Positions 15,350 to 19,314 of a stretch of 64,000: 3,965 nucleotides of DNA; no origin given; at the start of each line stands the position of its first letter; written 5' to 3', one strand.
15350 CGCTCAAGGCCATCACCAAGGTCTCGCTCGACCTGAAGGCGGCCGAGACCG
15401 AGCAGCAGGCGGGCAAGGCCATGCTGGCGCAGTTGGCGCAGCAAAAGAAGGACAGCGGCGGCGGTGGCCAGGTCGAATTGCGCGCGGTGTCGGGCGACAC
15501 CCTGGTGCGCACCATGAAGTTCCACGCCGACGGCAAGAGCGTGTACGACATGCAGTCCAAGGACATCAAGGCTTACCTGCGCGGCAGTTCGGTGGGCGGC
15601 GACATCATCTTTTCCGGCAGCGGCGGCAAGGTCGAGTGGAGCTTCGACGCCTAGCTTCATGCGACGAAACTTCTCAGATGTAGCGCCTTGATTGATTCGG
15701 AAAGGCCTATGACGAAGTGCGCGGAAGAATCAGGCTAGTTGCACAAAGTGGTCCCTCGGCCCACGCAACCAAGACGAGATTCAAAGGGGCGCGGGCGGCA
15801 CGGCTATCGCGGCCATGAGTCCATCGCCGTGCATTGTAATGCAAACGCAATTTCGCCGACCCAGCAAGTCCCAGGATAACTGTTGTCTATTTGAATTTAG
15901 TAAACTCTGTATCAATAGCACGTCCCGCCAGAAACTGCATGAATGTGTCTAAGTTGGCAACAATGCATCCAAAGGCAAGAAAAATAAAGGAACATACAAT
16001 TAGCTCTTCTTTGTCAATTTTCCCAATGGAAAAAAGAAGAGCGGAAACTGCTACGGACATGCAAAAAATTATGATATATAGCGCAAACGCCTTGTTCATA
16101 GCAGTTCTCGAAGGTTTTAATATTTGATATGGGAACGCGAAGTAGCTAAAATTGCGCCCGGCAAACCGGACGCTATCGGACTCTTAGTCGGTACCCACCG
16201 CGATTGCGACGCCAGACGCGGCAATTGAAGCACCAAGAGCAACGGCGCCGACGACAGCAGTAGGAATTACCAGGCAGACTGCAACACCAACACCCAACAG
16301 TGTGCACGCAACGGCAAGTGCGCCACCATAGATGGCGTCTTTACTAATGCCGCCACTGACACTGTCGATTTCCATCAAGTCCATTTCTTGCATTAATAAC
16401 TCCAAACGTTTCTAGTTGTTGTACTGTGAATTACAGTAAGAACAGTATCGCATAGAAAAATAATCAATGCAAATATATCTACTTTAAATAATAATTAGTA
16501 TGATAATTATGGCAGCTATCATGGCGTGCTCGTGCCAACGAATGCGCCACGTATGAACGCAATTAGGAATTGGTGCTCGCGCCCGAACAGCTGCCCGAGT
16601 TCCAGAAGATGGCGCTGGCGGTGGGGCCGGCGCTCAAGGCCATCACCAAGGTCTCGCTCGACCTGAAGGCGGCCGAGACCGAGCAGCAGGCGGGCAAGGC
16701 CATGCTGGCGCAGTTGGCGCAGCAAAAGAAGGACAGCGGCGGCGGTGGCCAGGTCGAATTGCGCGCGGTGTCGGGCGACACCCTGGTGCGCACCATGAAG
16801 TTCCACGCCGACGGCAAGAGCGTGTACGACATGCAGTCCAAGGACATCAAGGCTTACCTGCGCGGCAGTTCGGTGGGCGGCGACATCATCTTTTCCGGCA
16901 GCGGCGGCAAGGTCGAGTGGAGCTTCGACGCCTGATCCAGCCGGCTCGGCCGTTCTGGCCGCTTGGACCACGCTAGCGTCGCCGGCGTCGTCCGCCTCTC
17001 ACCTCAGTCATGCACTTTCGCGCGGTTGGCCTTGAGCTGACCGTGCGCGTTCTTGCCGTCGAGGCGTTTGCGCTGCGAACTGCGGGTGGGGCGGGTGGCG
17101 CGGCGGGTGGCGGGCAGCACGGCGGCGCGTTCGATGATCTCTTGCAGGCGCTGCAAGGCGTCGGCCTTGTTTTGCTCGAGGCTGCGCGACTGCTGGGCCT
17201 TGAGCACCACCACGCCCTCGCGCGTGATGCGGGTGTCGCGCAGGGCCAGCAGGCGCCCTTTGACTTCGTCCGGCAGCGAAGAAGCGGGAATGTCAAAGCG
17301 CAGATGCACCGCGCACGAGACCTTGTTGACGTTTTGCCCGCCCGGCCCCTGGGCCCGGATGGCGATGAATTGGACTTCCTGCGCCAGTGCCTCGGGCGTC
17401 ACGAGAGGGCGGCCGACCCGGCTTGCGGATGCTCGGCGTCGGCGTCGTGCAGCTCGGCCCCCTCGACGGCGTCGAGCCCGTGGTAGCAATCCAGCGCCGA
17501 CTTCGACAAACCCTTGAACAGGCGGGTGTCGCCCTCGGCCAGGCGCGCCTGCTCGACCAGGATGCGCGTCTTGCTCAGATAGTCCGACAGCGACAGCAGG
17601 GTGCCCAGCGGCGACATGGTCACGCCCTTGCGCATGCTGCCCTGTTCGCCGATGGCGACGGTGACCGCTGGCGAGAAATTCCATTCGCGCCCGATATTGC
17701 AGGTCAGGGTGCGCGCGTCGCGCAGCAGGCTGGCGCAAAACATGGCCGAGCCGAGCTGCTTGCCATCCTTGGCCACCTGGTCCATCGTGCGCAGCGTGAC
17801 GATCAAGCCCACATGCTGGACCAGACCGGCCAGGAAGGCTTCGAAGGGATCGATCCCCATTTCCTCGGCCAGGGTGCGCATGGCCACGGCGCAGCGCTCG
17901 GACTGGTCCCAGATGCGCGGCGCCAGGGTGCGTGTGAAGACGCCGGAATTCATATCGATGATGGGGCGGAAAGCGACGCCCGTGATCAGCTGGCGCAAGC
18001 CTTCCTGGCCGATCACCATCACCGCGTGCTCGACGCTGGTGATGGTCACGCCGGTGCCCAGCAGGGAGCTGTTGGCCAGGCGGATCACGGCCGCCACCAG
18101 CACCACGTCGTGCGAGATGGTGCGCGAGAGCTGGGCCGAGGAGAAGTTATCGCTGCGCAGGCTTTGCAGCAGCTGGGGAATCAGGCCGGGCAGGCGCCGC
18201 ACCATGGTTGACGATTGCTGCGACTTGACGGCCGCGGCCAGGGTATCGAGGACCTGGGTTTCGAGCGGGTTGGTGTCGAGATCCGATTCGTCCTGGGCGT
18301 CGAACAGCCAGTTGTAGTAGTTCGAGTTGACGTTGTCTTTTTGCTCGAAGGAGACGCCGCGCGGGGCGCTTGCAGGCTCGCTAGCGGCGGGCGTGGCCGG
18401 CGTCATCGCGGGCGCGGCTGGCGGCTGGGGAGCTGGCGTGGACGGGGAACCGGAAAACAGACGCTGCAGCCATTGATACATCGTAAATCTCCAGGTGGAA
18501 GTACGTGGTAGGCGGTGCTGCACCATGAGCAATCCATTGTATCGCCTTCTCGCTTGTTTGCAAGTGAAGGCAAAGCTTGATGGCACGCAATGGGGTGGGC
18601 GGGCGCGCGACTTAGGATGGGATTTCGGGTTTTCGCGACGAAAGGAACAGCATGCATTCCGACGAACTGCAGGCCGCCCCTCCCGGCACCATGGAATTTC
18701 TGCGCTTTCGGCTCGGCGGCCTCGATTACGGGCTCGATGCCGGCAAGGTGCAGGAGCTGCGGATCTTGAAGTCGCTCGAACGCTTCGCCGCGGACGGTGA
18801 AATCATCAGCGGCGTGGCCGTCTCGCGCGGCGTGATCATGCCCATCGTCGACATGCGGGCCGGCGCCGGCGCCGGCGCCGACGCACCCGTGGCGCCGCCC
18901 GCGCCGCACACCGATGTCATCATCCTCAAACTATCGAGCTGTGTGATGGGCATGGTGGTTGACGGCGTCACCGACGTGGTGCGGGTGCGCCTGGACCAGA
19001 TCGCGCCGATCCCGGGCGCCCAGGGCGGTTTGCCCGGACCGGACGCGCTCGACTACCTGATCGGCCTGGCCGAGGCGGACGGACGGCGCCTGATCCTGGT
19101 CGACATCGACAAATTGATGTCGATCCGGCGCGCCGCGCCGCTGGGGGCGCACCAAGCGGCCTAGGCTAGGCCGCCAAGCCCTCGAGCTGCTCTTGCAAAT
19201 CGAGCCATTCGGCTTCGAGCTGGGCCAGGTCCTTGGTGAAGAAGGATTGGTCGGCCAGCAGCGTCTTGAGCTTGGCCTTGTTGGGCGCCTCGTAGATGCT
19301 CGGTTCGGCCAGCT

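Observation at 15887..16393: Orphan double-glycine-leader bacteriocin/microcin-like peptide with a candidate immunity gene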

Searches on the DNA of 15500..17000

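Call 82: search_rna_families(source=window, start=15500, end=17000, threshold=evalue, max_evalue=1)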
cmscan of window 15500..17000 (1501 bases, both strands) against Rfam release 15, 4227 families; matches with E-value up to 1: 2.
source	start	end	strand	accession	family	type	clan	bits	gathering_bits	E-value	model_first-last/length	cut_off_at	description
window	16147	16180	-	RF02398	sau-6072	Gene; sRNA;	-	19.7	50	0.56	1-53/53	no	Staphylococcus sRNA sau-6072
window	15961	16123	-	RF01253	snR46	Gene; snRNA; snoRNA; HACA-box;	CL00021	18.3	43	0.93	1-197/197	no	Small nucleolar RNA snR46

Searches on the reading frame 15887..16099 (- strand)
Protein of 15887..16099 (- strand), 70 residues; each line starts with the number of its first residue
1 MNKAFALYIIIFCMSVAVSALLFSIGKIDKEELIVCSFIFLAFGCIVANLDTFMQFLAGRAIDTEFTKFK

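Call 5: search_protein_families(library=pfam, proteins=[window:15887-16099:-], max_evalue=1)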
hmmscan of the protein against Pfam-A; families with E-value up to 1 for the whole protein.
window:15887-16099:- (70 aa): 1 family
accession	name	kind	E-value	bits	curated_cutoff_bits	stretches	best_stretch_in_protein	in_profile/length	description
PF14036.11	YlaH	-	0.086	13.7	27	1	4-49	7-50/76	YlaH-like protein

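Call 7: search_protein_families(library=ncbifam, proteins=[window:15887-16099:-], max_evalue=1)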
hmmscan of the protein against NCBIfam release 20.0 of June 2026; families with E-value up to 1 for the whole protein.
window:15887-16099:- (70 aa): 1 family
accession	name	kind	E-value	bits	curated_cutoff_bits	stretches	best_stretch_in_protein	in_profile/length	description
NF002796.0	PRK02935.1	equivalog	0.076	12.9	108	1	3-60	13-63/118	hypothetical protein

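Call 58: find_homologous_proteins(query=A3, max_evalue=0.01)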
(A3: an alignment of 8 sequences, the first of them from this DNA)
Query A3 (8 sequences) (70 aa, profile of the alignment): 15 proteins with E <= 0.01 among 1218 candidates.
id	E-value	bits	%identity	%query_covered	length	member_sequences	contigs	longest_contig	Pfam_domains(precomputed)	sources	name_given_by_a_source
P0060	5.2e-22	95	29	83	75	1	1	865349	-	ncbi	ncbi:hypothetical protein [Lysobacter rhizosphaerae]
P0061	2.5e-20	90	37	43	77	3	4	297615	-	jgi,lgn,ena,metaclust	metaclust:\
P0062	3.5e-20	89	100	100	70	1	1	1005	-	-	-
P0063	2.6e-16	77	-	-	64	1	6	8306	-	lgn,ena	-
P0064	3.0e-16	77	33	64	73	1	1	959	-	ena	-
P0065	6.7e-15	73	-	-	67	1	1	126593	-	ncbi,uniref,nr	ncbi:hypothetical protein GTP91_01995 [Rugamonas sp. FT82W]|uniref:Uncharacterized protein n=1 Tax=D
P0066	5.7e-14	70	26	93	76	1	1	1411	-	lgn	-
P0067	1.3e-13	68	-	-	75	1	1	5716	-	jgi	jgi:membrane-associated PAP2 superfamily phosphatase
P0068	1.1e-12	65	-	-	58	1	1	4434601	-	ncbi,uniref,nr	ncbi:hypothetical protein [Microbulbifer spongiae]|uniref:Uncharacterized protein n=1 Tax=Microbulbi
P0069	1.4e-11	62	41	24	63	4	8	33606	-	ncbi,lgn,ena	-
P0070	5.2e-11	60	-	-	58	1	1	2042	-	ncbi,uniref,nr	ncbi:hypothetical protein [uncultured Microbulbifer sp.]|uniref:hypothetical protein n=1 Tax=uncultu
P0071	9.2e-11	59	40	29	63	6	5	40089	-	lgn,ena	-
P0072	3.3e-10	57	47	24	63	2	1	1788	-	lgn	-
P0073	1.2e-9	56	41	24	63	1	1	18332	-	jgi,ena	-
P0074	7.4e-9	53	35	24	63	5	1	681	-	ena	-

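Call 61: search_protein_families(library=padloc, proteins=[window:15887-16099:-], max_evalue=1)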
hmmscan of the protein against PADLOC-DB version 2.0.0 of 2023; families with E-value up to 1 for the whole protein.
window:15887-16099:- (70 aa): 0 families

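Call 62: search_protein_families(library=phrogs, proteins=[window:15887-16099:-], max_evalue=1)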
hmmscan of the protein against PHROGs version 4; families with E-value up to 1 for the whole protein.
window:15887-16099:- (70 aa): 2 families
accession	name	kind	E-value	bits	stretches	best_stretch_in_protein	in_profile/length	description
phrog_17322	-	unknown function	0.081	13.9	1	5-67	34-89/136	-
phrog_1544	-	unknown function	0.55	10.9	1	3-60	120-181/200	-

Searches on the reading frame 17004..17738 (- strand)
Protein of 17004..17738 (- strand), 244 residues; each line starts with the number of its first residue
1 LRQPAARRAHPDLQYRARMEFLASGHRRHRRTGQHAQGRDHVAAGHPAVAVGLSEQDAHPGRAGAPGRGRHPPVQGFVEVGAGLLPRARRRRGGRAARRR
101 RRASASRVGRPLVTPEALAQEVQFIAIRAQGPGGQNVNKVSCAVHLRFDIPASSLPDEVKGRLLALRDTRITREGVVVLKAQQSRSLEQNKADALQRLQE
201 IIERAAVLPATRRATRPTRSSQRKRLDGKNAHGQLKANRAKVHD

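Call 5: search_protein_families(library=pfam, proteins=[window:17004-17738:-], max_evalue=1)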
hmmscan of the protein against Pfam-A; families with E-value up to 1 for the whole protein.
window:17004-17738:- (244 aa): 1 family
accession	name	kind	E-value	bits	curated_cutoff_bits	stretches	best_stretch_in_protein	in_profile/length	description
PF00472.26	RF-1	-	2.7e-18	66.4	35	1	120-239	10-116/116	RF-1 domain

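Call 86: search_protein_families(library=ncbifam, proteins=[window:17004-17738:-], max_evalue=0.00001)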
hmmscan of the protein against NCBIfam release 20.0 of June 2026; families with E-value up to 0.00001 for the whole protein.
window:17004-17738:- (244 aa): 3 families
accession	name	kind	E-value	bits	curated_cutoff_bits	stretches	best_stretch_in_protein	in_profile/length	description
NF006718.0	PRK09256.1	equivalog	1.5e-48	164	100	1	120-243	15-138/140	alternative ribosome rescue aminoacyl-tRNA hydrolase ArfB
TIGR00020.2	prfB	exception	1.1e-06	27.9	370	1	120-200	227-283/353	peptide chain release factor 2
TIGR03072.1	release_prfH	equivalog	6.5e-06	25.8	166.65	0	115-145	101-131/200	peptide chain release factor H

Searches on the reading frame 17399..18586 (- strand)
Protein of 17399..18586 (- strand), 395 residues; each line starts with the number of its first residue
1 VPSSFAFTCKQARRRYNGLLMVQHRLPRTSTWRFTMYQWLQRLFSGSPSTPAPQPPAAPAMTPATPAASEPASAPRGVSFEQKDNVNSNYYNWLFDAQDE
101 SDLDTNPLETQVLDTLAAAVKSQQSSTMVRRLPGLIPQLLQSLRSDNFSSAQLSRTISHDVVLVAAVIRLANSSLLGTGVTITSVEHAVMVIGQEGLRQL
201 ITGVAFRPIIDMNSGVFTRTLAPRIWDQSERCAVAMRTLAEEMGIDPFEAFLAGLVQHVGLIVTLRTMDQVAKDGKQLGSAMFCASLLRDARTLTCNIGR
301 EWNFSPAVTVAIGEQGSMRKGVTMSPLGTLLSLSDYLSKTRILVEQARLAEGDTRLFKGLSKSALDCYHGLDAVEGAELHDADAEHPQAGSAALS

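Call 5: search_protein_families(library=pfam, proteins=[window:17399-18586:-], max_evalue=1)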
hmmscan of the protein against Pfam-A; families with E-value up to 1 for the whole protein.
window:17399-18586:- (395 aa): 3 families
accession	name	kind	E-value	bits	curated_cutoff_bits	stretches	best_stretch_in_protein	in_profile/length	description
PF08668.18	HDOD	-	2.4e-30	106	22.9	1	132-314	4-192/196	HDOD domain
PF12460.14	MMS19_C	-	0.13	11.7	32.9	1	109-147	329-367/426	RNAPII transcription regulator C-terminal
PF04625.18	DEC-1_N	-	0.24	10.8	29.2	1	50-154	117-209/403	DEC-1 protein, N-terminal region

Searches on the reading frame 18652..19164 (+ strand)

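Call 86: search_protein_families(library=ncbifam, proteins=[window:18652-19164:+], max_evalue=0.00001)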
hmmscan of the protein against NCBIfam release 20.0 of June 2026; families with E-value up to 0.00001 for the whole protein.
window:18652-19164:+ (170 aa): 1 family
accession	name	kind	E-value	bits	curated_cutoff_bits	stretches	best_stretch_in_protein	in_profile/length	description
NF007903.0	PRK10612.1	equivalog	2.7e-27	95.6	260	1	9-159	12-154/167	chemotaxis protein CheW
